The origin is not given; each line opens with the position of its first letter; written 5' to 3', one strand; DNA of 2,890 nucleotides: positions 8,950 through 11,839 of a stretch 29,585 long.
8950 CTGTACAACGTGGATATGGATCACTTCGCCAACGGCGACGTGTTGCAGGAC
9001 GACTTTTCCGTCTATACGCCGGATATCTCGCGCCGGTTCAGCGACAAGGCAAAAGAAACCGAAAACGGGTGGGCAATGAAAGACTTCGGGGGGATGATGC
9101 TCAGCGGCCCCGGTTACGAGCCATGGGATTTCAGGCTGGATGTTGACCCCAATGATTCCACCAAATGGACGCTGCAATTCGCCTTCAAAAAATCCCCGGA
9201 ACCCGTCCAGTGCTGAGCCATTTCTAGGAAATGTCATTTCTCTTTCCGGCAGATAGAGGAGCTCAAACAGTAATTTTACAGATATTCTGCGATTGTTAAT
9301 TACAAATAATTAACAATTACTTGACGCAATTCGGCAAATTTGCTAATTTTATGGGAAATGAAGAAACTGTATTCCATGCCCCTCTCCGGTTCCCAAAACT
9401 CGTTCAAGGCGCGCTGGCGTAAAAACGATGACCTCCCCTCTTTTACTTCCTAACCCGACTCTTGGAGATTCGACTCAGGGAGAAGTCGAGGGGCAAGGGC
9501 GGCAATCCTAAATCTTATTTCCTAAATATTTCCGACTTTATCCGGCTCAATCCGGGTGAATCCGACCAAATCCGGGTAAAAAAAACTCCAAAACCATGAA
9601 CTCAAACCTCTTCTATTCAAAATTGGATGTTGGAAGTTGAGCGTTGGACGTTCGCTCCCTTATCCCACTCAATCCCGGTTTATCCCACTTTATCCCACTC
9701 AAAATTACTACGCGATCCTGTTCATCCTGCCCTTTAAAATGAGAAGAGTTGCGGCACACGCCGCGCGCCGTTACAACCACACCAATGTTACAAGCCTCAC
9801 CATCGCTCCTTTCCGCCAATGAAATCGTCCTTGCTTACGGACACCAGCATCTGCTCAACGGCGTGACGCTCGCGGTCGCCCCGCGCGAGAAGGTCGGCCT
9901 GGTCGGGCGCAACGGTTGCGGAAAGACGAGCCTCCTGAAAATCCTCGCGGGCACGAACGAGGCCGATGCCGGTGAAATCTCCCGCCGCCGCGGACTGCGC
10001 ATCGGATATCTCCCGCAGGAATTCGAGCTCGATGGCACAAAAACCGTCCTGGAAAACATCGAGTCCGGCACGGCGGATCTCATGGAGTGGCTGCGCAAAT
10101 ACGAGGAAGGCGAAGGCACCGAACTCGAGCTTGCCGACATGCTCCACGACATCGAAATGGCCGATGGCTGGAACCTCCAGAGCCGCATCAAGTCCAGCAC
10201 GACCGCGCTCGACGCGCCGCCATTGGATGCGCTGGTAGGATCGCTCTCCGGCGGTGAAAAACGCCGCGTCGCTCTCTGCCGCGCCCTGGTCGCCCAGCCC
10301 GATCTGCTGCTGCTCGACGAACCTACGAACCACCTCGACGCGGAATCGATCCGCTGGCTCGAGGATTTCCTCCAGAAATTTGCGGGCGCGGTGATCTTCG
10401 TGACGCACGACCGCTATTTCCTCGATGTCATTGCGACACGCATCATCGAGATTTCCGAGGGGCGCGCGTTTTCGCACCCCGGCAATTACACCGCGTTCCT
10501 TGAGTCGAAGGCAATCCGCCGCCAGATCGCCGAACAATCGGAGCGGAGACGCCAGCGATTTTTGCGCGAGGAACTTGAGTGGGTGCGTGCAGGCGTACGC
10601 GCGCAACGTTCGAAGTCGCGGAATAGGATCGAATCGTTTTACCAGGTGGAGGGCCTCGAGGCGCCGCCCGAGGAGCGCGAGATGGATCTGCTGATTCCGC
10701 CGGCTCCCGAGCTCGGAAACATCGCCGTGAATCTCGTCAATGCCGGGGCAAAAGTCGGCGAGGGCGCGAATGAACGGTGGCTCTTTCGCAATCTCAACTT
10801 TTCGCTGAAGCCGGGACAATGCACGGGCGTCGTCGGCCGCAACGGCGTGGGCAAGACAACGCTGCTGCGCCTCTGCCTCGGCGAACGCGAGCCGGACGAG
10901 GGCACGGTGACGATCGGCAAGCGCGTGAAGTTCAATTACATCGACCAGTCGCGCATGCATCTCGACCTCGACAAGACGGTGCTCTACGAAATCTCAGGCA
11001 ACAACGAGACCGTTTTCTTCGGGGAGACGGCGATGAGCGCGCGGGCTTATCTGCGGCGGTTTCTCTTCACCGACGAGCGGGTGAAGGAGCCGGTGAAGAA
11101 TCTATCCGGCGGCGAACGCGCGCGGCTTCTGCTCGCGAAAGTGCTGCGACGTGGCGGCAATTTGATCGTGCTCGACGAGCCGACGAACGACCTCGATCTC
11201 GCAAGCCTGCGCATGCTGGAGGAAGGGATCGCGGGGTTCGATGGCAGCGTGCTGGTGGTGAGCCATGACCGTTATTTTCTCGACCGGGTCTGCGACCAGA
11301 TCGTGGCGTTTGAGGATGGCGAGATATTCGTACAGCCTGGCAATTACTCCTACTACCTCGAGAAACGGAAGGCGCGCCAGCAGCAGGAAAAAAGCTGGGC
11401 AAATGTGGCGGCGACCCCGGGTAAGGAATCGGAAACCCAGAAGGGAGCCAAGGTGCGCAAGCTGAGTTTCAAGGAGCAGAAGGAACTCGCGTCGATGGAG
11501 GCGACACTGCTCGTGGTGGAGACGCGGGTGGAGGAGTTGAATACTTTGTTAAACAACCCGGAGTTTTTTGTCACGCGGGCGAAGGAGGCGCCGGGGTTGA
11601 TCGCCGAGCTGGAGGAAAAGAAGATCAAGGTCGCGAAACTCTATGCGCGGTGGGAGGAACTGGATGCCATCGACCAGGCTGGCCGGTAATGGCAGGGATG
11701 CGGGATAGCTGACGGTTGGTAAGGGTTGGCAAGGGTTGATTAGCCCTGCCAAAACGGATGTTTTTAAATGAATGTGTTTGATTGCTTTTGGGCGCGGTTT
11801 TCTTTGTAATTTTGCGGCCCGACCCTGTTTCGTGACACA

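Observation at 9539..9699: Three short tandem-repeat arrays with helical (10-bp) phasing in the 5' region of the ABC-F gene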

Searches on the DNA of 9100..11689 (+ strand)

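Call 5: search_rna_families(source=window, start=9100, end=9900, threshold=evalue, max_evalue=10, show_alignments=3)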
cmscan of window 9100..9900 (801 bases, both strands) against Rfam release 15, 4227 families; matches with E-value up to 10: 1.
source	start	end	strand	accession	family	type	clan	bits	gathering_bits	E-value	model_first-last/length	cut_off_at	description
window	9292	9317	+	RF01363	CRISPR-DR50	Gene; CRISPR;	-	18.1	47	8.8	1-46/46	no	CRISPR RNA direct repeat element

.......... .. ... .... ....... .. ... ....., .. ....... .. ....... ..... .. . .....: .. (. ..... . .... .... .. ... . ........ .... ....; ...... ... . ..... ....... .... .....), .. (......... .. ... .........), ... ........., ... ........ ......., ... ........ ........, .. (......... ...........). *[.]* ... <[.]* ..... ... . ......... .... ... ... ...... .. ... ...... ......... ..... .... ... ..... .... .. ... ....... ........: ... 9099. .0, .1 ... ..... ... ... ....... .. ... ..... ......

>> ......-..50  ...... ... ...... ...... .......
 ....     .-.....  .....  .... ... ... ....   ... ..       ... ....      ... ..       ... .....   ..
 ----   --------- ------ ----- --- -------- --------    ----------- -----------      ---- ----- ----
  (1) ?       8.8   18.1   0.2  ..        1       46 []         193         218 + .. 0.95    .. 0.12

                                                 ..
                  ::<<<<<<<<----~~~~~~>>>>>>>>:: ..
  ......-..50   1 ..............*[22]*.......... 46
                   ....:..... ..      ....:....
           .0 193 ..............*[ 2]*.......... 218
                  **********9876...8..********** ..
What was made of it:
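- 9292..9349 (+): Perfect AT-only palindrome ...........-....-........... (9292-9317), directly followed by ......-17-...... (9321-9349). This is a candidate operator plus promoter facing the arrays. The palindrome was also picked up in call 5.
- On Known RNA families (Rfam 15), including CsrB/Rsm-type sponges: The only hit in the spacer is a chance CRISPR-DR50 match at E 8.8 on the palindrome (call 5).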

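Call 38: search_rna_families(source=L082, threshold=gathering)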
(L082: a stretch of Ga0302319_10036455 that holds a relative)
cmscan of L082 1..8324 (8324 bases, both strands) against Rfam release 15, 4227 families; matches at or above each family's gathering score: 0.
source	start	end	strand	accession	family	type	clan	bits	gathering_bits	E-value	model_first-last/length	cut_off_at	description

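Call 86: search_dna_similar(query=window:9217-9784:+, collection=plasmids, mode=distant, max_evalue=0.01, max_rows=10)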
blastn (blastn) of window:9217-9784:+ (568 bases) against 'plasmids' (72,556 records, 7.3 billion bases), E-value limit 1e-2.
No match.

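Call 87: search_dna_similar(query=window:9217-9784:+, collection=phages, mode=distant, max_evalue=0.01, max_rows=10)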
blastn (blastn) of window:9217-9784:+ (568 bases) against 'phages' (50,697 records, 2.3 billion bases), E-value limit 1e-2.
No match.

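Call 102: search_rna_families(sources=[L169, L174], threshold=gathering)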
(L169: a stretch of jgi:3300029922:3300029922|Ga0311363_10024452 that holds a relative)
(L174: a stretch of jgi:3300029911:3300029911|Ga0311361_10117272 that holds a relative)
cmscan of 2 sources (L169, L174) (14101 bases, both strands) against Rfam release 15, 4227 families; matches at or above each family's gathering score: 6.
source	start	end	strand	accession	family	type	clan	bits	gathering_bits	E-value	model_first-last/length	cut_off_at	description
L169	8969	9040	+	RF00005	tRNA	Gene; tRNA;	CL00001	59.2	29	6.6e-11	1-71/71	no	tRNA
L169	10285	10357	+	RF00005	tRNA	Gene; tRNA;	CL00001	54.7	29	1.1e-09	1-71/71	no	tRNA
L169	8680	8753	+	RF00005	tRNA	Gene; tRNA;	CL00001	50.1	29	2.1e-08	1-71/71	no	tRNA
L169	9220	9291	+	RF00005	tRNA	Gene; tRNA;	CL00001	44.1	29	9.5e-07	1-71/71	no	tRNA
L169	9138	9208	+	RF00005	tRNA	Gene; tRNA;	CL00001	42.1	29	3.3e-06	1-71/71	no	tRNA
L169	9616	9686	+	RF00005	tRNA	Gene; tRNA;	CL00001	41.7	29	4.2e-06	1-71/71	no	tRNA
